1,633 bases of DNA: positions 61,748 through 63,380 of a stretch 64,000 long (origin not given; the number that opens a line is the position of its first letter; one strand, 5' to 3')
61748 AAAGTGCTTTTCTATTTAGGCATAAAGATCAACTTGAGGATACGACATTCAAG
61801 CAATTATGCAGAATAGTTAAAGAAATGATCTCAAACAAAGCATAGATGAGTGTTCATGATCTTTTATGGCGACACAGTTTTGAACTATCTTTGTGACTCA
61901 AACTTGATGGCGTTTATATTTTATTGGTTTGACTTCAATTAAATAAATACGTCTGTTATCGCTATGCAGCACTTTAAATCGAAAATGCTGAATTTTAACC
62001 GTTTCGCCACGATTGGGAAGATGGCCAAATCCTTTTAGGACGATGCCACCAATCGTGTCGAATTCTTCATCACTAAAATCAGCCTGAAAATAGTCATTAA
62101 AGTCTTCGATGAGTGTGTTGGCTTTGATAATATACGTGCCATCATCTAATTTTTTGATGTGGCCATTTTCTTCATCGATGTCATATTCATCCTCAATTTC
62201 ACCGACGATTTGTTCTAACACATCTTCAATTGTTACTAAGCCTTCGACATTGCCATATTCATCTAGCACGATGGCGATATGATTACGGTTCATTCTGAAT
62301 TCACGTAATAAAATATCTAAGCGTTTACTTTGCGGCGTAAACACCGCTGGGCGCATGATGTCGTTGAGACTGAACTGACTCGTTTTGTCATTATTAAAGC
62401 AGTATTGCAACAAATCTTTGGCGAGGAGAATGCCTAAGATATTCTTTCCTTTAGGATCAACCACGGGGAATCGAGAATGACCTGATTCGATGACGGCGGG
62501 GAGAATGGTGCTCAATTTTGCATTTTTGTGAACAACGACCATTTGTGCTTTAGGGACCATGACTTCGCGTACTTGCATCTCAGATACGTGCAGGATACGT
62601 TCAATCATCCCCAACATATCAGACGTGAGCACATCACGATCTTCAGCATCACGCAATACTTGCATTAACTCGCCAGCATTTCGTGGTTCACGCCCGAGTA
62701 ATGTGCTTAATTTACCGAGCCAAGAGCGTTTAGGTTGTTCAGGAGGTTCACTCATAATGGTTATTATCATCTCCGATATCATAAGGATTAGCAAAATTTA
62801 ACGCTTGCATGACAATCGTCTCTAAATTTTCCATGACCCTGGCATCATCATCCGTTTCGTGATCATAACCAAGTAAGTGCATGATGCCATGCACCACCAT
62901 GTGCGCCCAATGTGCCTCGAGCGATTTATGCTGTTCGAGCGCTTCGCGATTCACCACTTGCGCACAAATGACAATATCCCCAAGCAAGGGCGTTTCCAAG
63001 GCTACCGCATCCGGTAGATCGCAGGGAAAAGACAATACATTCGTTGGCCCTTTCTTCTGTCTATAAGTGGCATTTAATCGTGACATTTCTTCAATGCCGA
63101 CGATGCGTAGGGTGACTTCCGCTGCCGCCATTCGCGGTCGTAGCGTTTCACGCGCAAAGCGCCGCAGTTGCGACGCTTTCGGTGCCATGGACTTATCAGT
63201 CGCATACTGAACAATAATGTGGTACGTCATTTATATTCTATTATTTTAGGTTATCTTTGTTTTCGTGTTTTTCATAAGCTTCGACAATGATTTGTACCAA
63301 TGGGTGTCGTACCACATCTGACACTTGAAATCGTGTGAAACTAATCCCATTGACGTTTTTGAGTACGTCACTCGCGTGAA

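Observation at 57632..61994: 90-nt duplication of the corC 3' end, differing almost only at synonymous sites, brackets a 4.2-kb gene module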

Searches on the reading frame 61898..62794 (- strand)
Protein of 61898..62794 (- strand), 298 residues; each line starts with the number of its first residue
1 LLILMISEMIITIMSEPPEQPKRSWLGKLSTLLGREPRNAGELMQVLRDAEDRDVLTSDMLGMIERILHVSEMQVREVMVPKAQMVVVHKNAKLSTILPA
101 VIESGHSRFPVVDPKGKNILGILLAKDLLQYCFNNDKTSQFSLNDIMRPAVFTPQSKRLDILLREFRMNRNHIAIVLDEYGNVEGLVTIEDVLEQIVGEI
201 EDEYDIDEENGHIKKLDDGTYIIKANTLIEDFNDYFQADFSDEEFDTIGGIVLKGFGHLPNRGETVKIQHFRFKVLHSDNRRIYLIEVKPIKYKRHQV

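Call 6: search_protein_families(library=ncbifam, proteins=[window:61898-62794:-])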
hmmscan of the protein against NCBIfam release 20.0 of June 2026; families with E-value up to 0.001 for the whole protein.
window:61898-62794:- (298 aa): 11 families
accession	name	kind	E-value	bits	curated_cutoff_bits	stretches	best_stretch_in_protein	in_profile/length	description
NF011675.0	PRK15094.1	equivalog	8e-89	297.8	379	1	22-289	15-280/292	CNNM family magnesium/cobalt transport protein CorC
TIGR03520.1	GldE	subfamily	2.1e-53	181.9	376.05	1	42-289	161-406/408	gliding motility-associated protein GldE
NF008604.1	PRK11573.1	equivalog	3.5e-31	108.5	475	1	58-297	187-425/428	hypothetical protein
NF052568.1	PolamExpPaeASal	equivalog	6.2e-31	107.6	500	1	53-284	190-418/424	polyamine export protein PaeA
NF041552.1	TF_PrdR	equivalog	4.9e-07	28.4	795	1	71-237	4-164/577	sigma-54 dependent transcriptional regulator PrdR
NF041630.1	CBS_CbpB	equivalog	1.7e-05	24.7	125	1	69-196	5-135/143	cyclic-di-AMP-binding protein CbpB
NF053863.1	DS11_antiphage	equivalog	5.8e-05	22.3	260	1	73-196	73-192/305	CBS domain-containing anti-phage protein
NF011443.0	PRK14869.1-5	equivalog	0.00025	19.6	335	0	56-130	230-302/546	putative manganese-dependent inorganic diphosphatase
TIGR01302.1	IMP_dehydrog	equivalog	0.00031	19.7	481.5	0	69-130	139-198/450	IMP dehydrogenase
NF038279.1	TF_CBS_SpxR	exception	0.00045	19.1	600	1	74-197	189-306/427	CBS-HotDog domain-containing transcription factor SpxR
NF053603.1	HhpR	exception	0.00053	19.3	520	0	66-194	54-181/282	CBS domain-containing high hydrostatic pressure regulator HhpR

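Call 7: search_protein_families(library=pfam, proteins=[window:61898-62794:-])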
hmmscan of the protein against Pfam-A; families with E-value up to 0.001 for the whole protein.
window:61898-62794:- (298 aa): 3 families
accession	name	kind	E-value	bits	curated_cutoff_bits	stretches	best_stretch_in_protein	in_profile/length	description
PF03471.22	CorC_HlyC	-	5e-23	81.4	27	1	215-290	2-79/81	Transporter associated domain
PF00571.33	CBS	-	7.6e-16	58.6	24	2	75-131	1-54/57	CBS domain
PF21917.1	NMB0537_N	-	3e-08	33.6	23.9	1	35-70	1-36/36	N-terminal region of NMB0537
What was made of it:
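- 61898..62755 (-): corC (CNNM/CorC family, 285 aa), intact; last gene of the conserved phoH-ybeY-corC cluster. NCBIfam CorC 298 bits; Pfam NMB0537_N, CBS, CorC_HlyC (calls 6, 7).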

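Call 11: find_related_loci(query=window:61901-62755:-, collection=genome_contigs, flank=10000)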
Query seq(285 aa) (285 aa) in genome_contigs; peptide patterns used: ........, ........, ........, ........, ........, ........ (x = any residue, [..] = any of these).
168 stretches matched a pattern; 86 encode a relative of the query (tblastn E <= 1e-3); the best 80 are kept; 80 distinct loci.
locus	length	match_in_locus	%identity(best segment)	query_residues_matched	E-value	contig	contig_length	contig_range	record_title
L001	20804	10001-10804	75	5-273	2e-136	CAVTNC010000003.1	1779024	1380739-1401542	MAG: uncultured Gammaproteobacteria bacterium isolate MFD02248.bin.1.60 genome assembly, contig: contig_5076, whole geno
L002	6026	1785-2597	71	10-284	6e-130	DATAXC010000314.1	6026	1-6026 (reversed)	MAG TPA_asm: Gammaproteobacteria bacterium isolate SMAG_U5642 k141_1040589, whole genome shotgun sequence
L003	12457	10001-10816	71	10-282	1e-128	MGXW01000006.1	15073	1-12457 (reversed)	MAG: Gammaproteobacteria bacterium RIFCSPHIGHO2_12_FULL_37_34 rifcsphigho2_12_scaffold_10925, whole genome shotgun seque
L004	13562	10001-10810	70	9-279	3e-128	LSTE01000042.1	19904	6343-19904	Gammaproteobacteria bacterium SCGC AG-212-F23 AG-212-F23.23, whole genome shotgun sequence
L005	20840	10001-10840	69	1-276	2e-127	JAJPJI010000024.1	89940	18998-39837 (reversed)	MAG: Gammaproteobacteria bacterium isolate Centralia_MAG_449 k107_14908164, whole genome shotgun sequence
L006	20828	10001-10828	73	5-281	9e-127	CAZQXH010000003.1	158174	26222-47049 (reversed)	MAG TPA_asm: uncultured Coxiellaceae bacterium isolate SRP193066_co1_174 genome assembly, contig: NODE_143_length_158174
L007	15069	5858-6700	65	3-284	7e-124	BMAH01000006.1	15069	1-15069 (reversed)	Gammaproteobacteria bacterium BBSC-SA02 DNA, sequence006, whole genome shotgun sequence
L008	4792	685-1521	70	3-282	5e-125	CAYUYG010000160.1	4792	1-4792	MAG TPA_asm: uncultured Coxiellaceae bacterium isolate SRP302447_co2_234 genome assembly, contig: NODE_51205_length_4792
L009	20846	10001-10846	68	1-282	3e-121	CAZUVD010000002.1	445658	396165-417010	MAG TPA_asm: uncultured Coxiellaceae bacterium isolate SRP286056_co2_302 genome assembly, contig: NODE_4_length_445658_c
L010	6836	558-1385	69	10-284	2e-119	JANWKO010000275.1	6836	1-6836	MAG: Gammaproteobacteria bacterium isolate CRAIB_MAG95 c_000000112035, whole genome shotgun sequence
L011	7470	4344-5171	67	8-284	7e-119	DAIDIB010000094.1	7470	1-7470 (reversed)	MAG TPA_asm: Gammaproteobacteria bacterium isolate clean355 NODE_94_length_7470_cov_3.801434, whole genome shotgun seque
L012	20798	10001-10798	70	10-276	4e-116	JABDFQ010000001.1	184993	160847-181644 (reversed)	MAG: Gammaproteobacteria bacterium isolate BWOrgControl_Nextera60_MAG5 3300020984.a:Ga0206852_1001, whole genome shotgun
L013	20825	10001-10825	66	2-278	7e-116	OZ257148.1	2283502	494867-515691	MAG: Gammaproteobacteria bacterium isolate 445dba32-a52f-45ce-9705-2cdbc1c77c23 genome assembly, chromosome: 2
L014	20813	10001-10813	68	10-281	2e-115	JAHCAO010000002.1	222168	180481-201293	MAG: Gammaproteobacteria bacterium isolate ACE_PRO69 PRO69_2, whole genome shotgun sequence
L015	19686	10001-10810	65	10-279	4e-115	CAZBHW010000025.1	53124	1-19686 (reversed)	MAG TPA_asm: uncultured Coxiellaceae bacterium isolate binchicken_co168_365 genome assembly, contig: NODE_1022_length_53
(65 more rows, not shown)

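Call 13: find_encoding_contigs(protein=window:61898-62755:-, flank=10000, max_places=10)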
Protein window:61898-62755:- (285 aa): 2 contigs read that carry it; 2 places shown.
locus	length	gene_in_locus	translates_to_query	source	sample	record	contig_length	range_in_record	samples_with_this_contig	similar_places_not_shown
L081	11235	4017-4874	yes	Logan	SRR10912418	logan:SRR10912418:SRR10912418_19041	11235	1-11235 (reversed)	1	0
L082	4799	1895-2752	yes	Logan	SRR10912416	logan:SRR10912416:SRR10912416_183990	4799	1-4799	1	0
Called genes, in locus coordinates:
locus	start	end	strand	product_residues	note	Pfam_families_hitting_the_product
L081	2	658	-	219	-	?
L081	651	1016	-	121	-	-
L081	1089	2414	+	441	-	PF00919:UPF0004, PF04055:Radical_SAM, PF01938:TRAM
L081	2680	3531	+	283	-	PF02562:PhoH, PF13245:AAA_19 (weak), PF13604:AAA_30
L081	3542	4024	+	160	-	PF02130:YbeY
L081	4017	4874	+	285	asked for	PF21917:NMB0537_N, PF00571:CBS, PF03471:CorC_HlyC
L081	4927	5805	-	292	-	PF00126:HTH_1, PF03466:LysR_substrate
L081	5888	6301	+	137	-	PF00190:Cupin_1, PF07883:Cupin_2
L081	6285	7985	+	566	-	PF01168:Ala_racemase_N, PF14031:D-ser_dehydrat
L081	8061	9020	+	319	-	PF00291:PALP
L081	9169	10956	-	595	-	-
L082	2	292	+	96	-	?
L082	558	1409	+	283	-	PF02562:PhoH, PF13245:AAA_19 (weak), PF13604:AAA_30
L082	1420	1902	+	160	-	PF02130:YbeY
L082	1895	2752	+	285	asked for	PF21917:NMB0537_N, PF00571:CBS, PF03471:CorC_HlyC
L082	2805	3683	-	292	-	PF00126:HTH_1, PF03466:LysR_substrate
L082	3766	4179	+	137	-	PF00190:Cupin_1, PF07883:Cupin_2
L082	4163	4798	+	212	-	?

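Call 16: find_homologous_proteins(query=window:61898-62755:-, max_evalue=1e-60)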
Query window:61898-62755:- (285 aa): 7879 proteins with E <= 1e-60 among 8000 candidates; the best 120 are listed.
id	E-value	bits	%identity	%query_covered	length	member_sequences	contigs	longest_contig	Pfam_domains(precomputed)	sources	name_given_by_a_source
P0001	3.1e-176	602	94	100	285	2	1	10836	PF03471.23,PF21917.2,PF00571.34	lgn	-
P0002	2.7e-136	471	77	96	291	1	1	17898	PF03471.23,PF21917.2,PF00571.34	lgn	-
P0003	3.0e-136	471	75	96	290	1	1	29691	PF03471.23,PF21917.2,PF00571.34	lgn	-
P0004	4.3e-136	471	73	99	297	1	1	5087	PF03471.23,PF21917.2,PF00571.34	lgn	-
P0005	5.6e-136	470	77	96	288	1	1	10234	PF03471.23,PF21917.2,PF00571.34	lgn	-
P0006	6.5e-136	470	77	96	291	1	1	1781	PF03471.23,PF21917.2,PF00571.34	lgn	-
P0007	2.8e-135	468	76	96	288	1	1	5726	PF03471.23,PF21917.2,PF00571.34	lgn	-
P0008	1.6e-133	462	76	97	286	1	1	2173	PF03471.23,PF21917.2,PF00571.34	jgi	jgi:magnesium and cobalt transporter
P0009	1.8e-133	462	76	97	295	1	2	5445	PF03471.23,PF21917.2,PF00571.34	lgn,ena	-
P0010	8.5e-133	460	73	98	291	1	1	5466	PF03471.23,PF21917.2,PF00571.34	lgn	-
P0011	1.2e-132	459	75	94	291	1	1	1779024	PF03471.23,PF21917.2,PF00571.34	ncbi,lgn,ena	-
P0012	1.2e-132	459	75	96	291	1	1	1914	PF03471.23,PF21917.2,PF00571.34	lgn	-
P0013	1.2e-132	459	72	98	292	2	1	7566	PF03471.23,PF21917.2,PF00571.34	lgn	-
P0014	1.4e-132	459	73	95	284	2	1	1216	PF03471.23,PF21917.2,PF00571.34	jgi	jgi:magnesium and cobalt transporter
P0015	1.7e-132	459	72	99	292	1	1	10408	PF03471.23,PF21917.2,PF00571.34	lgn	-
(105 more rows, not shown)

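Call 17: find_encoding_contigs(protein=P0001, flank=10000, max_places=10)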
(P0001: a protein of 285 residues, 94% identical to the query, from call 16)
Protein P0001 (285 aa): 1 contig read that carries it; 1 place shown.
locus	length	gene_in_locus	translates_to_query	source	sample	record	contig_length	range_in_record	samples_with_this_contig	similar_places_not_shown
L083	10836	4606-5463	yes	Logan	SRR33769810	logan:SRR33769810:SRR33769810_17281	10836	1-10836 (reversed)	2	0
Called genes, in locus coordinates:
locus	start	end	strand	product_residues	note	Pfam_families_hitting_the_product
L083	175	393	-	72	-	PF01258:zf-dskA_traR (weak)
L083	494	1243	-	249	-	PF20260:PUA_4, PF04452:Methyltrans_RNA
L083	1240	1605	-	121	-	-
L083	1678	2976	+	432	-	PF00919:UPF0004, PF04055:Radical_SAM, PF01938:TRAM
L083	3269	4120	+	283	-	PF02562:PhoH, PF13245:AAA_19 (weak), PF13604:AAA_30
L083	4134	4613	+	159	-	PF02130:YbeY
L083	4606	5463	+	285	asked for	PF21917:NMB0537_N (weak), PF00571:CBS (weak), PF03471:CorC_HlyC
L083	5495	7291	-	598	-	-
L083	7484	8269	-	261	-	PF00165:HTH_AraC (faint), PF12833:HTH_18, PF01035:DNA_binding_1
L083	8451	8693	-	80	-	-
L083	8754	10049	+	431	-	PF25145:NfeD1b_N, PF24961:NfeD_membrane, PF01957:NfeD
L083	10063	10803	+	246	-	PF01145:Band_7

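Call 36: search_protein_families(library=pfam, proteins=[L083:7484-8269:-, L083:5495-7291:-], max_evalue=0.01)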
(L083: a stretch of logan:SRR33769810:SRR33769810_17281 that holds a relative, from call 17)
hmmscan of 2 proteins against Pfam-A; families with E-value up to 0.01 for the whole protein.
L083:7484-8269:- (261 aa): 4 families
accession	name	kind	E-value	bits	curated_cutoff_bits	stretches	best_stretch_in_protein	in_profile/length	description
PF01035.26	DNA_binding_1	-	1.5e-34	118.1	27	1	179-258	1-80/81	6-O-methylguanine DNA methyltransferase, DNA binding domain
PF12833.13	HTH_18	-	7.1e-15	55.5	33.6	1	20-89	5-75/80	Helix-turn-helix domain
PF00165.29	HTH_AraC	-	2.1e-05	25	26.6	0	16-43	14-41/42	Bacterial regulatory helix-turn-helix proteins, AraC family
PF02870.21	Methyltransf_1N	-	0.00029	21.7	21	1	101-173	6-69/71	6-O-methylguanine DNA methyltransferase, ribonuclease-like domain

L083:5495-7291:- (598 aa): 0 families

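Call 37: find_related_loci(query=window:61898-62755:-, collection=viral_contigs, flank=6000)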
Query window:61898-62755:- (285 aa) in viral_contigs; peptide patterns used: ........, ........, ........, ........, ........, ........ (x = any residue, [..] = any of these).
9 stretches matched a pattern, but none encodes a relative of the query by tblastn (E <= 1e-3).
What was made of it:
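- Tried and rejected: No corC relative in IMG/VR contigs (call 37).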

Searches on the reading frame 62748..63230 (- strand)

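Call 6: search_protein_families(library=ncbifam, proteins=[window:62748-63230:-])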
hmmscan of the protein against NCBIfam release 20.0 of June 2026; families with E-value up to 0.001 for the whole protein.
window:62748-63230:- (160 aa): 2 families
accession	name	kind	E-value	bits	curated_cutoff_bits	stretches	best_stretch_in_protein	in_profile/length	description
TIGR00043.2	TIGR00043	equivalog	3.5e-42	143.5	45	1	19-147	12-145/146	rRNA maturation RNase YbeY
NF010570.0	PRK13963.1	equivalog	7.1e-41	140.3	274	1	12-150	128-260/261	rRNA maturation RNase YbeY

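Call 7: search_protein_families(library=pfam, proteins=[window:62748-63230:-])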
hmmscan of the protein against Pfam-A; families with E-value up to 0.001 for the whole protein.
window:62748-63230:- (160 aa): 1 family
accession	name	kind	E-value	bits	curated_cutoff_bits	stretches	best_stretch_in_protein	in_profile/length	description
PF02130.23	YbeY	-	2.5e-34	118.4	25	1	28-143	17-128/129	Endoribonuclease YbeY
